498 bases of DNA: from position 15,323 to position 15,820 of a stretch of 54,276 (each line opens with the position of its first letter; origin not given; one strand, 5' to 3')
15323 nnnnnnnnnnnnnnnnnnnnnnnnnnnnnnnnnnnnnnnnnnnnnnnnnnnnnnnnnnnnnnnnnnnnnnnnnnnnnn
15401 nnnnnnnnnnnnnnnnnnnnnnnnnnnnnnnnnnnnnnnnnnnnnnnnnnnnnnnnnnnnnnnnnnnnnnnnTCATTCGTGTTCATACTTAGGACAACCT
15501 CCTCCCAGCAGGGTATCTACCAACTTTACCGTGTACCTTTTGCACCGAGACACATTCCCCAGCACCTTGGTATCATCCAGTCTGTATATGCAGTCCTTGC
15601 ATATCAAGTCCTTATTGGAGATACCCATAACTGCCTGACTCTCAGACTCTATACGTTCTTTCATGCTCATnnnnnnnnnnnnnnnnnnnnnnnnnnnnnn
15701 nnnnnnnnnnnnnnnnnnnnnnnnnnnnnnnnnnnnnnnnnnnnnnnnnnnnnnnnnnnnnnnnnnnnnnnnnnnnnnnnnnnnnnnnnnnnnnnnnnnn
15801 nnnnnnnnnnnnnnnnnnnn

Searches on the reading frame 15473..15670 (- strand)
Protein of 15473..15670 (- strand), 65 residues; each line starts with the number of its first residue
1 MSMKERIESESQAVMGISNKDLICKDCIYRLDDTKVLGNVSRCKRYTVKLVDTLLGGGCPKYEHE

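Call 3: search_protein_families(library=pfam, proteins=[window:15473-15670:-], max_evalue=0.01)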
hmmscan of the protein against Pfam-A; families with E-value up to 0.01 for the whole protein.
window:15473-15670:- (65 aa): 0 families

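Call 24: search_protein_families(library=phrogs, proteins=[window:15473-15670:-], max_evalue=0.01)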
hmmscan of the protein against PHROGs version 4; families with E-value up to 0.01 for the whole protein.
window:15473-15670:- (65 aa): 0 families

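Call 25: search_protein_families(library=ncbifam, proteins=[window:15473-15670:-], max_evalue=0.01)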
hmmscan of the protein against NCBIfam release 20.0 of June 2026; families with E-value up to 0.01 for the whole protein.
window:15473-15670:- (65 aa): 0 families

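Call 35: find_homologous_proteins(query=window:15473-15670:-, max_evalue=0.01)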
Query window:15473-15670:- (65 aa): 4 proteins with E <= 0.01 among 4 candidates.
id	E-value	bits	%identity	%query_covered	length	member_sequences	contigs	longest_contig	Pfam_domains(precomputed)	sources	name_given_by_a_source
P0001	6.7e-35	135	94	100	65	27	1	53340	-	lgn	-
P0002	4.0e-21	91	67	97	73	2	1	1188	-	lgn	-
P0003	5.6e-19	85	67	97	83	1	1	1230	-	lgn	-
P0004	1.2e-18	84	62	97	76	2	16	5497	-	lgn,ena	-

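Call 41: search_solved_structures(query=A1, max_evalue=10)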
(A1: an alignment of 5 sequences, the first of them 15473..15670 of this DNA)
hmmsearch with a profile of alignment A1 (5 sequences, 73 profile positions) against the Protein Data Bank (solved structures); distinct sequences matched with E-value up to 10: 1.
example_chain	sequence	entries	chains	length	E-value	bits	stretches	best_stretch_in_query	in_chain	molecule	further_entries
7d69_D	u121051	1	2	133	0.027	17.7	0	9-26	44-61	Histone H2B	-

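Call 43: search_protein_representatives(alignment_id=A1)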
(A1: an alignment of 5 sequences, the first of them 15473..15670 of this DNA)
Query: 5 sequences, 73 profile positions. Proteins with E-value up to 0.001 (for the whole library): 124; up to 1e-10: 40; up to 1e-30: 0. The best 124 are listed.
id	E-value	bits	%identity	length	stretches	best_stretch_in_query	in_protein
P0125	8.0e-21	89.9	-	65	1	1-48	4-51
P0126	9.0e-21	89.7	-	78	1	2-72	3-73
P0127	6.3e-19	83.8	-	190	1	2-69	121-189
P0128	6.5e-19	83.8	-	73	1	6-69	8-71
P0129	3.6e-18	81.4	-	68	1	4-69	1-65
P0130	1.1e-17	79.9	-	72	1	5-69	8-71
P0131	3.0e-17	78.5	-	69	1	5-70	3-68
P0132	1.3e-16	76.4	-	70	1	8-70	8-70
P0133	1.4e-16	76.4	-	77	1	9-70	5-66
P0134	6.2e-16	74.3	-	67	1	8-70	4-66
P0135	7.6e-16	74.0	-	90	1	6-70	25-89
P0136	2.2e-15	72.5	-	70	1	7-70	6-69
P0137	1.0e-14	70.3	-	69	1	6-69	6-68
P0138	4.0e-14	68.4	-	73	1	6-70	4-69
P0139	5.1e-14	68.1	-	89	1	8-68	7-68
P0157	9.9e-12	60.8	-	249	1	21-69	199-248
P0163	5.0e-11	58.5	-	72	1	21-68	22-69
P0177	3.2e-09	52.7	-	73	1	13-70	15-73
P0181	5.6e-09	52.0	-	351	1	10-68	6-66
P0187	6.4e-08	48.6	-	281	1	3-70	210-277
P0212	1.7e-05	40.8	-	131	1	6-62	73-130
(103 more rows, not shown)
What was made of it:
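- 15473..15670 (-): 65-aa four-cysteine protein (C24-x2-C27...C43...C59). I infer it is the cognate, toxin-specific inhibitor (structural immunity) of the ART domain. 124 representative clusters found (call 43).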

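Call 46: search_protein_families(library=pfam, proteins=[P0181, P0127, P0157, P0187, P0212], max_evalue=0.01)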
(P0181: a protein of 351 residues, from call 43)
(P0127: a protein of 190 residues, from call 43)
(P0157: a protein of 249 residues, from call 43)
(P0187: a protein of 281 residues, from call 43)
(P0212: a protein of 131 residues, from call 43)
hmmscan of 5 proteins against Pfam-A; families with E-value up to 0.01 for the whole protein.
P0181 (351 aa): 1 family
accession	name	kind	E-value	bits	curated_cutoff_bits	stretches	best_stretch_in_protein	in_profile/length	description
PF03747.19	ADP_ribosyl_GH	-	5.3e-44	151.4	26.2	2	80-260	1-182/287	ADP-ribosylglycohydrolase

P0127 (190 aa): 1 family
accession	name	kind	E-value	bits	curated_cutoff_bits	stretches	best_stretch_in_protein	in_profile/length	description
PF20118.4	DUF6508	-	4.2e-06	27.1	23.6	1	75-124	78-127/129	Family of unknown function (DUF6508)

P0157 (249 aa): 1 family
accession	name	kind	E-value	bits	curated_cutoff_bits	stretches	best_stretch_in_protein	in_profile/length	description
PF07799.17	DUF1643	-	2.1e-33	115.7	22.5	1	21-159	1-134/134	Protein of unknown function (DUF1643)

P0187 (281 aa): 0 families

P0212 (131 aa): 1 family
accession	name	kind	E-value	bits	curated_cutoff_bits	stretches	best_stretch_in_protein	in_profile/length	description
PF20118.4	DUF6508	-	0.007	16.7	23.6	1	40-68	97-125/129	Family of unknown function (DUF6508)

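Call 51: find_homologous_proteins(query=A2, max_evalue=0.001)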
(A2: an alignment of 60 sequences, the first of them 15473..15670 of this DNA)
Query A2 (60 sequences) (65 aa, profile of the alignment): 166 proteins with E <= 0.001 among 257 candidates; the best 120 are listed.
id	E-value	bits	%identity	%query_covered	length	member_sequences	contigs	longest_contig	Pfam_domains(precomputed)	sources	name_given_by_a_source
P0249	9.8e-27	110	59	97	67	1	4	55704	-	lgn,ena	-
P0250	1.0e-26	110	53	98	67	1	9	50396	-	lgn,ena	-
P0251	1.7e-26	109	53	98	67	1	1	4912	-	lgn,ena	-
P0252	1.8e-26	109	49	97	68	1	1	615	-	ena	-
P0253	4.6e-26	108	57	97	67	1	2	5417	-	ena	-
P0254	1.6e-25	106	56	97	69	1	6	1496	-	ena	-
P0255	1.9e-25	106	49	100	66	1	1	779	-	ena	-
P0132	2.8e-25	105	44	98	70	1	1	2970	-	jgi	jgi:hypothetical protein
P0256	7.9e-25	104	52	94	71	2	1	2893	-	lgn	-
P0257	8.2e-25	104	51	100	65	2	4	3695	-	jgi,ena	-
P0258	9.0e-25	104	52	97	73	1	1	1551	-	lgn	-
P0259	1.0e-24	104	49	97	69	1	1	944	-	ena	-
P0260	1.1e-24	104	51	100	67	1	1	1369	-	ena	-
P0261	1.1e-24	104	45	92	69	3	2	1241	-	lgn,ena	-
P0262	1.3e-24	103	43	97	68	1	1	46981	-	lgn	-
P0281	1.7e-23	100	38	98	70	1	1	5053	-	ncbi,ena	-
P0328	6.1e-21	92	51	97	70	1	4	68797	-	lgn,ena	-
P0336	3.3e-20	89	34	98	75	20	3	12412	-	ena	-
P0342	7.4e-20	88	35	98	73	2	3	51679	-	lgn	-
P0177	3.0e-19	86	37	98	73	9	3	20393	-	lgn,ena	-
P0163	7.0e-19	85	35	95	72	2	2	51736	-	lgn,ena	-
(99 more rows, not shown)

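Call 52: find_encoding_contigs(protein=P0163, flank=3500, max_places=1)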
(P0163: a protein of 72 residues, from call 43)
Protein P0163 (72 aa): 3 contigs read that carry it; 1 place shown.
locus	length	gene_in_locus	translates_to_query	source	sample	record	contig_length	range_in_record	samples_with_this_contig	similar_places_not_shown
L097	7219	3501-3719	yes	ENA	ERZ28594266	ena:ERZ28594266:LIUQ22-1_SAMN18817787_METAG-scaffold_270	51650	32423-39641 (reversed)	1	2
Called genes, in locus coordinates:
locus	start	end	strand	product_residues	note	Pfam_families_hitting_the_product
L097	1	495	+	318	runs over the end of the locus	PF18998:Flg_new_2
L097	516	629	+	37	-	-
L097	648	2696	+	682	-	PF03496:ADPrib_exo_Tox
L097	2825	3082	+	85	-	-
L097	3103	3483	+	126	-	-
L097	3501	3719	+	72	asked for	-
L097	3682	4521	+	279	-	PF03747:ADP_ribosyl_GH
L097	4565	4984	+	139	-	-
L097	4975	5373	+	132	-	-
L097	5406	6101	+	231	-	-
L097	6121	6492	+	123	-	-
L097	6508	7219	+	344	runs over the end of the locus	PF03864:Phage_cap_E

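Call 53: find_encoding_contigs(protein=P0342, flank=3500, max_places=1)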
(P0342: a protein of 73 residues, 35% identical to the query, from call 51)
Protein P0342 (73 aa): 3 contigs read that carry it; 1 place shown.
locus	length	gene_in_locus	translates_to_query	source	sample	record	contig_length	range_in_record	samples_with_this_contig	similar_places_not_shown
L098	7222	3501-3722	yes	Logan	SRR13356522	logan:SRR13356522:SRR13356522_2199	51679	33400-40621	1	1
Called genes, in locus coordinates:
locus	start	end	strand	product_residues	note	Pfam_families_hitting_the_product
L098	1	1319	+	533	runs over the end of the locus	PF05133:SPP1_portal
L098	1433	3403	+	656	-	PF03496:ADPrib_exo_Tox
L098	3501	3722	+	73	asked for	-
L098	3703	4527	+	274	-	PF03747:ADP_ribosyl_GH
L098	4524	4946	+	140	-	-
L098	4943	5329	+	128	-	-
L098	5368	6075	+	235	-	-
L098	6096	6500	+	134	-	-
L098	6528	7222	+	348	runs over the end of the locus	PF03864:Phage_cap_E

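Call 54: find_encoding_contigs(protein=P0177, flank=3500, max_places=1)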
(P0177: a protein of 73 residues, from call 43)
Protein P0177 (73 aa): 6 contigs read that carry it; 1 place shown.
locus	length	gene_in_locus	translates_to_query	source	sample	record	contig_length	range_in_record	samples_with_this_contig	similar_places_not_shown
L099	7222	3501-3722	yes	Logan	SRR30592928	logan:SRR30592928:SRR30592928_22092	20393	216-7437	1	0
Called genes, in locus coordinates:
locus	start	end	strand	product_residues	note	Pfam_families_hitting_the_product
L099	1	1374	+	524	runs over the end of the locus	PF05133:SPP1_portal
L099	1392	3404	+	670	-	PF03496:ADPrib_exo_Tox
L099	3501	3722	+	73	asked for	-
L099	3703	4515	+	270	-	PF03747:ADP_ribosyl_GH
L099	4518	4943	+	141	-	-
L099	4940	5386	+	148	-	-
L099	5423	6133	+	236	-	-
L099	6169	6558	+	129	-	-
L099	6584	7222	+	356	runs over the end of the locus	PF03864:Phage_cap_E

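Call 55: find_encoding_contigs(protein=P0336, flank=3500, max_places=1)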
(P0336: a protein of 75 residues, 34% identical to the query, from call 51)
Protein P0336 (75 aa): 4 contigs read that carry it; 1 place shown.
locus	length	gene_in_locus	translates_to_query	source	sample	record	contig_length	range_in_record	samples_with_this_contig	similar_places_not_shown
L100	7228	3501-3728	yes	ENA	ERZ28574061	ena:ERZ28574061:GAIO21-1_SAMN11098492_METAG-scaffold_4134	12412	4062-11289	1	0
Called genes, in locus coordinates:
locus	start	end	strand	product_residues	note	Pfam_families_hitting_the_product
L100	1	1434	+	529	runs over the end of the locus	PF05133:SPP1_portal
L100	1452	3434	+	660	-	PF03496:ADPrib_exo_Tox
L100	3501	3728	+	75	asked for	-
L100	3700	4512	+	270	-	PF03747:ADP_ribosyl_GH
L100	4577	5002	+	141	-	PF14353:CpXC (weak)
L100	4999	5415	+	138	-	-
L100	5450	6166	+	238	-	-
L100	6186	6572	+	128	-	-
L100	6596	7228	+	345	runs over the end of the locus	PF03864:Phage_cap_E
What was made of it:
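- Divergent members of the 65-aa family (33-38% identity) are again found in the order portal / MuF-ART / small protein / overlapping ARH (calls 52-55).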

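Call 56: find_encoding_contigs(protein=P0281, flank=4000, max_places=1)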
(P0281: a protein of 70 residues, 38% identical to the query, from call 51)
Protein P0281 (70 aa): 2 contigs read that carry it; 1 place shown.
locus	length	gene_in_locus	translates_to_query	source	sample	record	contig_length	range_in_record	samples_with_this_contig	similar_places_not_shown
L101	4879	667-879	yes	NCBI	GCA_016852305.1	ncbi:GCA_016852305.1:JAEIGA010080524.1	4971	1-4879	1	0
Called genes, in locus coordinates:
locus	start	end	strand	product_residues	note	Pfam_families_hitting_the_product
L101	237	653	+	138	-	-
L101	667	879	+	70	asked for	-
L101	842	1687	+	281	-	PF03747:ADP_ribosyl_GH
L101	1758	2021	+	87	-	-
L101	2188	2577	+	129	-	PF14353:CpXC (faint)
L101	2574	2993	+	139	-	-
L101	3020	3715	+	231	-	-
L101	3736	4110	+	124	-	-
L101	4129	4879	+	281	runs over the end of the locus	?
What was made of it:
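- A fifth contig (call 56) begins just upstream of the small gene and shows only the small gene and the ARH.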

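Call 57: find_encoding_contigs(protein=P0328, flank=4000, max_places=1)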
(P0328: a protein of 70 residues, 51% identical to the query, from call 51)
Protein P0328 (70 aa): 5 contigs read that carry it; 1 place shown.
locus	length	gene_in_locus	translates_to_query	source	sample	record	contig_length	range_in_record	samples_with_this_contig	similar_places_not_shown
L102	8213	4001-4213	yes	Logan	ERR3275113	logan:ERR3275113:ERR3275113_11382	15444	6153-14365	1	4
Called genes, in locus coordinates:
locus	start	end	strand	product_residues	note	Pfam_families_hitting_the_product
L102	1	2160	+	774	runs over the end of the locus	PF00270:DEAD, PF04851:ResIII (weak), PF00271:Helicase_C (weak)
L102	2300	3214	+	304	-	PF14088:DUF4268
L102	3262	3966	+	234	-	-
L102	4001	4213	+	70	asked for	-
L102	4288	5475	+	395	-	PF14253:AbiH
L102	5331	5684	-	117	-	-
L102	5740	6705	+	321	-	PF02368:Big_2 (weak)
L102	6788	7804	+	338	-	PF02037:SAP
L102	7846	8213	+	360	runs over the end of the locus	PF20118:DUF6508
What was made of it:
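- An orphan copy sits among defence-type genes next to AbiH, with no MuF nearby (call 57).
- Tried and rejected: I replaced them with a profile protein search and six context look-ups (calls 51-57).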

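Call 65: search_protein_families(library=pfam, proteins=[L102:3262-3966:+], max_evalue=0.001)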
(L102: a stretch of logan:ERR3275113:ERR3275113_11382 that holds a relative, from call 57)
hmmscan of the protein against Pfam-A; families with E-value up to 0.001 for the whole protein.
L102:3262-3966:+ (234 aa): 0 families

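Call 71: predict_structure(alignment_id=A3)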
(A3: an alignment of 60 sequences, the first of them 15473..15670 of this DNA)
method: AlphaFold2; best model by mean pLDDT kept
length: 65 residues; sequences in the alignment: 60
mean_pLDDT: 91.1   pTM: 0.63
mean pLDDT of the five models: 91.1, 89.0, 87.9, 87.7, 76.7
residues with pLDDT >= 90: 46; 70-90: 19; 50-70: 0; < 50: 0
segments of 3 or more residues with pLDDT < 50: none
pLDDT, mean of each block of 10 residues (from residue 1): 88 83 95 91 95 93 94
secondary structure, 60 per line:
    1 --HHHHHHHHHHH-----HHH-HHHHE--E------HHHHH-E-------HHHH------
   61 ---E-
elements in order: H3-13 H23-26 H37-41 H51-54
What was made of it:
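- On Bxa/Bsi/BAH-type dual immunity: The protein here is 65 aa with four cysteines and mostly coil (call 71).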

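Call 75: fold_search(model_id=the predicted structure, library=pdb)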
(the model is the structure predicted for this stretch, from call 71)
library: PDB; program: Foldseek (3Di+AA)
matches with E <= 10: 0; with E <= 0.001: 0
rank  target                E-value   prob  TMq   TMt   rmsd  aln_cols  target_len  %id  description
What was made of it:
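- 15473..15670 (-): AF2 pLDDT 91; no PDB, Pfam or PHROG match (calls 41, 71, 75).
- The four-cysteine fold has no structural match that would assign a function (call 75).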

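Call 94: search_protein_families(library=padloc, proteins=[window:15473-15670:-], max_evalue=0.01)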
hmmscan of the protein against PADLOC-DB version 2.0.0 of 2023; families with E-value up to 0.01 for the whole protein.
window:15473-15670:- (65 aa): 0 families
